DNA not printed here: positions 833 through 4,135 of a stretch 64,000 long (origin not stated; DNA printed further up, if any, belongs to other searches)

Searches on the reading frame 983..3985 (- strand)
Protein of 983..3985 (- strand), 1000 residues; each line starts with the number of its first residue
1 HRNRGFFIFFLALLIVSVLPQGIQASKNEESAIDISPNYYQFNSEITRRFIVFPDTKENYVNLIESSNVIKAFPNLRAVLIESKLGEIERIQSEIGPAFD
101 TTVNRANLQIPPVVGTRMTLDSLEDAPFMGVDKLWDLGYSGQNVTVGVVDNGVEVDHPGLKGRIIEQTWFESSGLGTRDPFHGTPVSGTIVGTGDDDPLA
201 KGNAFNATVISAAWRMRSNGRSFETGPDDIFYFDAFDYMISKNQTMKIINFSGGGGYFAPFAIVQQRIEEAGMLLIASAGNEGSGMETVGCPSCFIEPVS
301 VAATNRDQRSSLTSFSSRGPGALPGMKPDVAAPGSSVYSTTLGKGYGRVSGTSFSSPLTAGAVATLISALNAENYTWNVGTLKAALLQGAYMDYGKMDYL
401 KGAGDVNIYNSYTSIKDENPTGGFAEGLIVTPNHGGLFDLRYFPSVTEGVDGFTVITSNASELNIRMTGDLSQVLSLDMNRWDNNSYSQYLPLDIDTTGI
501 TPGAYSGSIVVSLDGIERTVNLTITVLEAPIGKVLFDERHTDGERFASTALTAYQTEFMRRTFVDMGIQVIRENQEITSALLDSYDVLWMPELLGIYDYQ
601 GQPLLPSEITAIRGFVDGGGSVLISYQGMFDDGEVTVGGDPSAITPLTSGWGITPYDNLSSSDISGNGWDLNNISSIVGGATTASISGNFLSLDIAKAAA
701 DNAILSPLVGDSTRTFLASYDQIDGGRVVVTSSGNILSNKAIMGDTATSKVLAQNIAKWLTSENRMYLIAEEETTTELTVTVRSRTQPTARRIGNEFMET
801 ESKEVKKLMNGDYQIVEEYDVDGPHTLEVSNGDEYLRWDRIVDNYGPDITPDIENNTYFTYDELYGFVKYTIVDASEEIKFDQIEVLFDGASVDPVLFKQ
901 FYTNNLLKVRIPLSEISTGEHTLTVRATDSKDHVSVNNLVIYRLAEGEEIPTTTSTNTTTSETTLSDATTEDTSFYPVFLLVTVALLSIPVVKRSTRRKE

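Call 13: search_protein_families(library=pfam, proteins=[window:983-3985:-], max_evalue=0.001)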
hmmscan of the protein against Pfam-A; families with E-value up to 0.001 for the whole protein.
window:983-3985:- (1000 aa): 1 family
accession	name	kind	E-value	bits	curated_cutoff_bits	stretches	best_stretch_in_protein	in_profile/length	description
PF00082.27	Peptidase_S8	-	5e-42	144.6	21.8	1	141-404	1-288/288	Subtilase family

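Call 66: find_homologous_proteins(query=window:983-3985:-, max_evalue=1e-20)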
Query window:983-3985:- (1000 aa): 23 proteins with E <= 1e-20 among 8000 candidates.
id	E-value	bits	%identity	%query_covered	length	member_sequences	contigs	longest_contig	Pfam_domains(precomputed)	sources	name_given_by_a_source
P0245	0.0e+0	2241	100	100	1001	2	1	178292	PF00082.28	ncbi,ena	-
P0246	0.0e+0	1849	82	100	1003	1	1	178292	PF00082.28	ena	-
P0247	0.0e+0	1228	59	95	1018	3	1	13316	PF00082.28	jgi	-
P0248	1.8e-227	775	43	93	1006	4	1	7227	PF00082.28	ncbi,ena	-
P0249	2.6e-219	748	41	94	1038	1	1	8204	PF00082.28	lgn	-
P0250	1.2e-166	574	37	89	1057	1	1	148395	PF00082.28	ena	-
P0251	3.0e-162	560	35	94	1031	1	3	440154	PF00082.28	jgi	jgi:hypothetical protein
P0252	2.4e-158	547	39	79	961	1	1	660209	PF00082.28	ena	-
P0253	6.5e-156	539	36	89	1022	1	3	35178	PF00082.28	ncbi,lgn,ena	-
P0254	4.9e-142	493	34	98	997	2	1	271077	PF00082.28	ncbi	-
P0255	7.9e-138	479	34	92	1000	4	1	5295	PF00082.28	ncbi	-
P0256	2.5e-106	374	30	100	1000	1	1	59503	PF00082.28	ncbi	-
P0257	3.0e-105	371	31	85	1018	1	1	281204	PF00082.28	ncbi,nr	ncbi:MAG: S8 family serine peptidase [Candidatus Heimdallarchaeota archaeon]|nr:S8 family serine pep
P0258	1.1e-97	346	33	85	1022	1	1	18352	PF00082.28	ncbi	-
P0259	2.1e-92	328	29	91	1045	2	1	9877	PF00082.28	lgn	-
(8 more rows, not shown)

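Call 67: find_encoding_contigs(protein=P0248, flank=5000, max_places=1)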
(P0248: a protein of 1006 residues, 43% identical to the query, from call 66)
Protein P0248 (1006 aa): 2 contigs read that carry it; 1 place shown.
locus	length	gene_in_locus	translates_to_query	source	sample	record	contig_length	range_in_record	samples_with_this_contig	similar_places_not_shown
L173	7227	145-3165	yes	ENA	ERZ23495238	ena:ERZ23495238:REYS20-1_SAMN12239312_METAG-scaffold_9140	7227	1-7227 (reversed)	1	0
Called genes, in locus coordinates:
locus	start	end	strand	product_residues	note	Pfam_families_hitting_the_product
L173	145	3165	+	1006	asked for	PF00082:Peptidase_S8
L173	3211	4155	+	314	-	-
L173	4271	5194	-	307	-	PF03547:Mem_trans (faint)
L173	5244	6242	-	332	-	-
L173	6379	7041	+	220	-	-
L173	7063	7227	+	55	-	?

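Call 68: find_encoding_contigs(protein=P0250, flank=5000, max_places=1)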
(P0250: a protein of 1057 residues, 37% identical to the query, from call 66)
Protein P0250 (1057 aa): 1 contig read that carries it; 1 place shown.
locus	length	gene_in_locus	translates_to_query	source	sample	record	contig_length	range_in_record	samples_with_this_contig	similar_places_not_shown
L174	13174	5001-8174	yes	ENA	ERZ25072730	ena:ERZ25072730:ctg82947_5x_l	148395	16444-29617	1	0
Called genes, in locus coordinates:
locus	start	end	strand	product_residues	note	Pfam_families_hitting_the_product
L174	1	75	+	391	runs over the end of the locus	PF01321:Creatinase_N, PF00557:Peptidase_M24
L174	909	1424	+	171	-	-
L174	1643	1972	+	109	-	-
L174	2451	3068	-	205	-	PF01066:CDP-OH_P_transf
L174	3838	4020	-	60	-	-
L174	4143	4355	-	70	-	-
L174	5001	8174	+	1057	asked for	PF00082:Peptidase_S8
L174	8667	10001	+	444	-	PF00999:Na_H_Exchanger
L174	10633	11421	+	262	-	PF01048:PNP_UDP_1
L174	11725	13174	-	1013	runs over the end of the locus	PF13476:AAA_23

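Call 69: find_encoding_contigs(protein=P0251, flank=5000, max_places=1)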
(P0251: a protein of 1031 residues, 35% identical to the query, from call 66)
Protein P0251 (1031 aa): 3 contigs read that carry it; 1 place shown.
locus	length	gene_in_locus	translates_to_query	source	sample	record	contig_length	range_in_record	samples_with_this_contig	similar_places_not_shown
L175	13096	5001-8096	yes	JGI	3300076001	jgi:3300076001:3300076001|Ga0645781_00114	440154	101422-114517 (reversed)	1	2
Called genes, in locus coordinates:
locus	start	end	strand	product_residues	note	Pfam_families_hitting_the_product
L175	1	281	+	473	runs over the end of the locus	PF00890:FAD_binding_2 (faint), PF01134:GIDA, PF01266:DAO (faint), PF01494:FAD_binding_3, PF01946:Thi4 (faint), PF12831:FAD_oxidored, PF13450:NAD_binding_8 (faint)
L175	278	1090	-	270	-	PF00753:Lactamase_B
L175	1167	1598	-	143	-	-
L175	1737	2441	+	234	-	PF07194:P2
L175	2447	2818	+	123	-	-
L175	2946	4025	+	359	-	PF04055:Radical_SAM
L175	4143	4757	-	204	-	PF01066:CDP-OH_P_transf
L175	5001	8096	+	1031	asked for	PF00082:Peptidase_S8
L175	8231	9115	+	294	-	-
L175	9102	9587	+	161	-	PF22636:FlK, PF03061:4HBT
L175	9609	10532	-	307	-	PF03547:Mem_trans (weak)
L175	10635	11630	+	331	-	PF00296:Bac_luciferase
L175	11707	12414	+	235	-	-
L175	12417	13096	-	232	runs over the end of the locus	PF02585:PIG-L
